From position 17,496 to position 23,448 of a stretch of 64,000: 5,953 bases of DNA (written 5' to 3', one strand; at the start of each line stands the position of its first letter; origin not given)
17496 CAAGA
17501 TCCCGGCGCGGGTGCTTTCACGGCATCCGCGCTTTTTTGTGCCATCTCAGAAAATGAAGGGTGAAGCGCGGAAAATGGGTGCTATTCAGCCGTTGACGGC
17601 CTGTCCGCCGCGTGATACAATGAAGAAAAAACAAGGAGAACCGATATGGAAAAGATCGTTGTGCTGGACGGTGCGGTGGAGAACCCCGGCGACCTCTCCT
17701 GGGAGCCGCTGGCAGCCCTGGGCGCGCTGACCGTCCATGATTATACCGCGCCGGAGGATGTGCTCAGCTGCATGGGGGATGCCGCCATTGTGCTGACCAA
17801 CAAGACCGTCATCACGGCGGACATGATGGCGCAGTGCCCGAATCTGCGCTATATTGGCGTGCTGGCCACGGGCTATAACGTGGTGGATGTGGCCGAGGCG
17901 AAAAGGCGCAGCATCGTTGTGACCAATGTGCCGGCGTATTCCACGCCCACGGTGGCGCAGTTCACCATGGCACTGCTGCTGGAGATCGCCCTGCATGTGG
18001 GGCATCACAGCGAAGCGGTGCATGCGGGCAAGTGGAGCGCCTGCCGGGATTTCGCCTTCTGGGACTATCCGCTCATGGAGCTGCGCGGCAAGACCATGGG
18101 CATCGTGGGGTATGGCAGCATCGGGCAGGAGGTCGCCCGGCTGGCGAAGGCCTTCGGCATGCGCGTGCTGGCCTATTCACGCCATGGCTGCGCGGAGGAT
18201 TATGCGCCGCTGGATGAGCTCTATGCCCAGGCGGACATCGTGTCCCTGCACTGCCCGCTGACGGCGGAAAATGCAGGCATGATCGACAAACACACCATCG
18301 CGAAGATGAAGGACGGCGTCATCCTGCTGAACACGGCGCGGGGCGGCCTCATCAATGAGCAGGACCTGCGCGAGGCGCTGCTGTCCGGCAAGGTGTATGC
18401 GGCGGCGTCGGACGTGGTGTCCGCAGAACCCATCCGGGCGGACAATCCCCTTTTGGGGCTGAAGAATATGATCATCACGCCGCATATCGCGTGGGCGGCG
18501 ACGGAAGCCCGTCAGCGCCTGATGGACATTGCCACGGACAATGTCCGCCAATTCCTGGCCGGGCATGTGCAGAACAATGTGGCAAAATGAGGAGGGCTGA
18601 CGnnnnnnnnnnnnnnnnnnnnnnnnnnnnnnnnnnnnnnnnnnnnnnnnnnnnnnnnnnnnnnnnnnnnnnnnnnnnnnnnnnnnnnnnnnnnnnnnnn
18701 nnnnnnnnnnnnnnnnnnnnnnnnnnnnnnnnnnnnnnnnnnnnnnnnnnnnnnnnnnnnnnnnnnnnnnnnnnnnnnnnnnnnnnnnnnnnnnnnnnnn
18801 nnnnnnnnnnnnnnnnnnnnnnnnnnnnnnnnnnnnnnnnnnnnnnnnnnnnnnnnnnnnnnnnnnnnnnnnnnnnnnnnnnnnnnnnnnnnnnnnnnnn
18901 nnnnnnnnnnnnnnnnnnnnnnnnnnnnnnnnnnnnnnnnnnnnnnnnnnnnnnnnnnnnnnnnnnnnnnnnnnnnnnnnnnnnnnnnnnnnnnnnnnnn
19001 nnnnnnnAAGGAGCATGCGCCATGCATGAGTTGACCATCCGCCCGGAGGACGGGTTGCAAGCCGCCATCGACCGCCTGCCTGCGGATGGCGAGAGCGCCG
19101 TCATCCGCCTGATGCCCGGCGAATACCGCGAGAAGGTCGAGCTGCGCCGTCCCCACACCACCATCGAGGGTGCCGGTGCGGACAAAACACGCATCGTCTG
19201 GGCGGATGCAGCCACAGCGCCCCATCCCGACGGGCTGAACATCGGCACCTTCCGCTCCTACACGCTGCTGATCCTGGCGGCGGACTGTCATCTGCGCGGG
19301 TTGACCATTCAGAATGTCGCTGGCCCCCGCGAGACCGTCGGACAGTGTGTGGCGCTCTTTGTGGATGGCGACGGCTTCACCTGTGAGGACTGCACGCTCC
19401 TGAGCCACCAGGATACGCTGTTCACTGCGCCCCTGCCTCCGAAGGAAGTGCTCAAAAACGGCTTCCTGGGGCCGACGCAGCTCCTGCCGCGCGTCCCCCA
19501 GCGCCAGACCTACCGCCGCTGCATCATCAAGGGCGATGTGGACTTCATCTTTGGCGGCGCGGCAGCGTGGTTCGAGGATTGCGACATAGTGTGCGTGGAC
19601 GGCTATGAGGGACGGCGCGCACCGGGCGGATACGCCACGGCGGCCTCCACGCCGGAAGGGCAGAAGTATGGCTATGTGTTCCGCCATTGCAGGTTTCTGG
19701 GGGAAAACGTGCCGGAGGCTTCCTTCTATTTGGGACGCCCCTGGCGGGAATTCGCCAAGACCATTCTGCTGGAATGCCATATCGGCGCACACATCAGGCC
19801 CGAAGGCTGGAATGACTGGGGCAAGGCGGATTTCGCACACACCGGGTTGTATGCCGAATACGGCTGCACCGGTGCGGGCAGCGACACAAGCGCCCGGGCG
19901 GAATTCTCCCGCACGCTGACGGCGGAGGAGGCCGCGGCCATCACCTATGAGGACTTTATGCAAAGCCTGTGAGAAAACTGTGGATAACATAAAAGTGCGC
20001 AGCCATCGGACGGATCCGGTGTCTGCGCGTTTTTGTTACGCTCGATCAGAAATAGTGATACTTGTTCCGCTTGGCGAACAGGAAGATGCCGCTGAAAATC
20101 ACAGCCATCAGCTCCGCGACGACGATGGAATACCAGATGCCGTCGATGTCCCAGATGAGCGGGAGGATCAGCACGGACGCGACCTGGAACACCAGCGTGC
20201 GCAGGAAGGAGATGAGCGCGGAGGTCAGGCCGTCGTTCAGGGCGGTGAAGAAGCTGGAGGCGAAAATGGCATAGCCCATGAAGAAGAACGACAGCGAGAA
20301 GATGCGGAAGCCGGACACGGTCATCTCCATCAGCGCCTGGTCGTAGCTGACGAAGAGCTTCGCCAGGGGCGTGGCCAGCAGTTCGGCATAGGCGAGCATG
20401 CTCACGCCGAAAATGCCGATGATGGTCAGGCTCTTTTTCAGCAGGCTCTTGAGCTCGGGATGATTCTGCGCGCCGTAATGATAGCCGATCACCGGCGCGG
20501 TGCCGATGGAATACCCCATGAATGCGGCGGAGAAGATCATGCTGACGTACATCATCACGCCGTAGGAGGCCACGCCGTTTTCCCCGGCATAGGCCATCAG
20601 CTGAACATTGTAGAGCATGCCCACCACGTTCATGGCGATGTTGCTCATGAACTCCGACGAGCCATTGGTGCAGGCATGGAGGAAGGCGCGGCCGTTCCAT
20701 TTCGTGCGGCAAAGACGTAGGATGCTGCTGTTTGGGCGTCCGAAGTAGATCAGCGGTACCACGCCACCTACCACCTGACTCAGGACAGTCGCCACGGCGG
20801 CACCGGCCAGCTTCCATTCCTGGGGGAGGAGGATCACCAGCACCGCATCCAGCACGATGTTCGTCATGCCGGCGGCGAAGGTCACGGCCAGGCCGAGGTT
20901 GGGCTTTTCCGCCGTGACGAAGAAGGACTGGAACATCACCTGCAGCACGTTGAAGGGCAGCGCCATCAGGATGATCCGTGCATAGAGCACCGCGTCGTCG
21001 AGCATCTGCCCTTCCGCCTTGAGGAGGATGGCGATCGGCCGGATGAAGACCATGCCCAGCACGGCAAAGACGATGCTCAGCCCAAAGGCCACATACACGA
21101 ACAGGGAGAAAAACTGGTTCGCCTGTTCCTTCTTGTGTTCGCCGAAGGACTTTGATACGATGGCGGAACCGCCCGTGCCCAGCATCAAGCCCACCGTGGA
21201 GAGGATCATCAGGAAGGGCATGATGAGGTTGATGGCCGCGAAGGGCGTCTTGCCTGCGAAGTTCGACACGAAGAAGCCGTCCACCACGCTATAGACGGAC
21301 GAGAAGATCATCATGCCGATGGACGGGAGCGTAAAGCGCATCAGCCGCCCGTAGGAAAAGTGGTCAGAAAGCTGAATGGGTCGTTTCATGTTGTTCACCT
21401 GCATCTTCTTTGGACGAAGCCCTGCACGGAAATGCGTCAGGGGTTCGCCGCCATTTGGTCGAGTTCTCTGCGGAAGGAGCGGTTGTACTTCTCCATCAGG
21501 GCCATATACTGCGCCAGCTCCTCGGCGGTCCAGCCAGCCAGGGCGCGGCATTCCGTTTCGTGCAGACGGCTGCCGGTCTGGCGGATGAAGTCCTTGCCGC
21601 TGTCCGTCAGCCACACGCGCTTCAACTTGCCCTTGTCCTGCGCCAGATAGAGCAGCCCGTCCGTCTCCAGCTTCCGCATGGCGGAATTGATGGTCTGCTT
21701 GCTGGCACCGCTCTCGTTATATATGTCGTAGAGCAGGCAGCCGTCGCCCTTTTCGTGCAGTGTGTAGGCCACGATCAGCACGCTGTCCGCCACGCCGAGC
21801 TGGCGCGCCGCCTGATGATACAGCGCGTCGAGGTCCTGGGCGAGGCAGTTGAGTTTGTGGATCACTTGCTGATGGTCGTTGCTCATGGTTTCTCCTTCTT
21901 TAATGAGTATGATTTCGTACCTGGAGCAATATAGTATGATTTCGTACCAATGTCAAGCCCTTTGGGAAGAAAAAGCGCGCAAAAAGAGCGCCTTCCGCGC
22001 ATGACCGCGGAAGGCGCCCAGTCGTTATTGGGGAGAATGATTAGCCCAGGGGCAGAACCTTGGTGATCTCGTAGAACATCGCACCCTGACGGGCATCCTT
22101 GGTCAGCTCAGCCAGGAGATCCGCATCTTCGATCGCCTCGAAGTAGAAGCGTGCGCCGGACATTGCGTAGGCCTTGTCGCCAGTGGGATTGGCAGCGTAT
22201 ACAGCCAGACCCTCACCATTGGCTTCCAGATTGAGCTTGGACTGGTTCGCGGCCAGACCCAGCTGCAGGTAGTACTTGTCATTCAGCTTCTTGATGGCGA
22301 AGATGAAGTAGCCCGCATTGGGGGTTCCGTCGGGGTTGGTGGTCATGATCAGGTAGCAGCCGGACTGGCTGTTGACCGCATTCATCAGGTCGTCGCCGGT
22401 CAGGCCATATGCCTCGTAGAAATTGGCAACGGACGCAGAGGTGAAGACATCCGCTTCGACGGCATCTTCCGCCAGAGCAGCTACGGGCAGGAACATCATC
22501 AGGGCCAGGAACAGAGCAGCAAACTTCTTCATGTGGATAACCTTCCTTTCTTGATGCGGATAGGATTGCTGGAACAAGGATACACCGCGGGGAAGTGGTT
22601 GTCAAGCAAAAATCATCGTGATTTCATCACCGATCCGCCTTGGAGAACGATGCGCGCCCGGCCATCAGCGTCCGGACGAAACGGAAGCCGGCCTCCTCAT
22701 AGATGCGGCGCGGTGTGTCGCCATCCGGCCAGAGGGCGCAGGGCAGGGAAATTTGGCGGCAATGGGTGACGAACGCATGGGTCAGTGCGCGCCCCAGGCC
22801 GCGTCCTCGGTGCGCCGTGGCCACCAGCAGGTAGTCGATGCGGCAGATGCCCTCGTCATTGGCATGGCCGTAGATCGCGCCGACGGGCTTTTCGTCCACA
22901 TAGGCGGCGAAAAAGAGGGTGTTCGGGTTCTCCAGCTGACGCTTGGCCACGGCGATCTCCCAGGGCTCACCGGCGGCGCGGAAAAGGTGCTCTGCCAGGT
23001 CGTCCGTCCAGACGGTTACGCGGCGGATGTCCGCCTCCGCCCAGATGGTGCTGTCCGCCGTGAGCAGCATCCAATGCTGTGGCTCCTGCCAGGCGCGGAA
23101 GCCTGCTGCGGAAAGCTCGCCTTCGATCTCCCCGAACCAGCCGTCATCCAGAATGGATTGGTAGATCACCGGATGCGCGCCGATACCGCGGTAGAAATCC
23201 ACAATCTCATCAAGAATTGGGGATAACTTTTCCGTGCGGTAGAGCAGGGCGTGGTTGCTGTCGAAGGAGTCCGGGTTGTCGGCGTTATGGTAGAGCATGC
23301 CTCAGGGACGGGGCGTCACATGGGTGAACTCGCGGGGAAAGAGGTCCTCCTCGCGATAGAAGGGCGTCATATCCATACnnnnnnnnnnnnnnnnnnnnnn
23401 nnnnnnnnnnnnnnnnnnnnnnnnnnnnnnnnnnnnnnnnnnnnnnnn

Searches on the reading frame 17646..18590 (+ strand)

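Call 24: search_protein_families(library=pfam, proteins=[window:17646-18590:+], max_evalue=0.001)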
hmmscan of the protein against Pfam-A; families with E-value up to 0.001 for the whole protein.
window:17646-18590:+ (314 aa): 3 families
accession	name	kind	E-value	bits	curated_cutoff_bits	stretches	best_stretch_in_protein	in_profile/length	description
PF02826.25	2-Hacid_dh_C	-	2.7e-56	190.2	25.1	1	108-282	1-178/178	D-isomer specific 2-hydroxyacid dehydrogenase, NAD binding domain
PF00389.36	2-Hacid_dh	-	4.6e-24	85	24.6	1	24-312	17-132/134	D-isomer specific 2-hydroxyacid dehydrogenase, catalytic domain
PF00670.27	AdoHcyase_NAD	-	0.0007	20.2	27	0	146-230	21-109/162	S-adenosyl-L-homocysteine hydrolase, NAD binding domain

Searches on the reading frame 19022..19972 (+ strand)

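Call 24: search_protein_families(library=pfam, proteins=[window:19022-19972:+], max_evalue=0.001)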
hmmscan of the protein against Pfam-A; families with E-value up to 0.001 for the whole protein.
window:19022-19972:+ (316 aa): 1 family
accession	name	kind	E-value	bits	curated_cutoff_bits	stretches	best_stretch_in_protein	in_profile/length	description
PF01095.25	Pectinesterase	-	3.5e-47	161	27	2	160-314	136-296/298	Pectinesterase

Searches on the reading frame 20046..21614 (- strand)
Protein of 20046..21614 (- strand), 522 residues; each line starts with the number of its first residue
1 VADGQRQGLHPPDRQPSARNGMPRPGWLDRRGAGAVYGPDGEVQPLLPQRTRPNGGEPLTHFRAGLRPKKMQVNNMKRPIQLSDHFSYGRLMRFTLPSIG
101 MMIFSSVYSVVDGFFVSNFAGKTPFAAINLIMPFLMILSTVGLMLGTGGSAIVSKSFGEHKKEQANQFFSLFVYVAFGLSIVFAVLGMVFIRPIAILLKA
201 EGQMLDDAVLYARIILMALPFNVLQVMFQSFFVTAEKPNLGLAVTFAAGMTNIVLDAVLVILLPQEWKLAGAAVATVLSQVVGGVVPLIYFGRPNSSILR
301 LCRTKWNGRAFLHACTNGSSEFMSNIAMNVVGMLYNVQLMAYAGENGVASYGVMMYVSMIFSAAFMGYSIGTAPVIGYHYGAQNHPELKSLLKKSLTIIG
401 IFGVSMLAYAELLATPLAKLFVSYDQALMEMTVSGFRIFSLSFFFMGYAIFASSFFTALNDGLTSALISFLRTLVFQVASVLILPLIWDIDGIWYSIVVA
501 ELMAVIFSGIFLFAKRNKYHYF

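Call 24: search_protein_families(library=pfam, proteins=[window:20046-21614:-], max_evalue=0.001)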
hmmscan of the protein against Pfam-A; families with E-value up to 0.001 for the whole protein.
window:20046-21614:- (522 aa): 2 families
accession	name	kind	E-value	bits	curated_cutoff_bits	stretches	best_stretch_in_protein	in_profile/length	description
PF01554.23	MatE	-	5.3e-42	143.7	24.9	2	97-257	1-160/161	MatE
PF03023.19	MurJ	-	1.4e-06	27.6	27.4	1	158-512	42-398/451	Lipid II flippase MurJ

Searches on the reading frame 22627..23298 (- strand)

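Call 24: search_protein_families(library=pfam, proteins=[window:22627-23298:-], max_evalue=0.001)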
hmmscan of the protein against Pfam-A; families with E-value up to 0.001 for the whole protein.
window:22627-23298:- (223 aa): 4 families
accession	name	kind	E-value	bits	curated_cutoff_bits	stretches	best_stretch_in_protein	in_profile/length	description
PF00583.31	Acetyltransf_1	-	2.6e-12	47.5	20.7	1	100-205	3-116/116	Acetyltransferase (GNAT) family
PF13673.13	Acetyltransf_10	-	4.2e-10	40.1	23.6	1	118-208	22-110/128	Acetyltransferase (GNAT) domain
PF13508.13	Acetyltransf_7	-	2.1e-09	38.1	27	1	126-206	2-83/84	Acetyltransferase (GNAT) domain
PF14542.12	Acetyltransf_CG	-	0.00072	20.1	30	0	130-182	2-55/80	GCN5-related N-acetyl-transferase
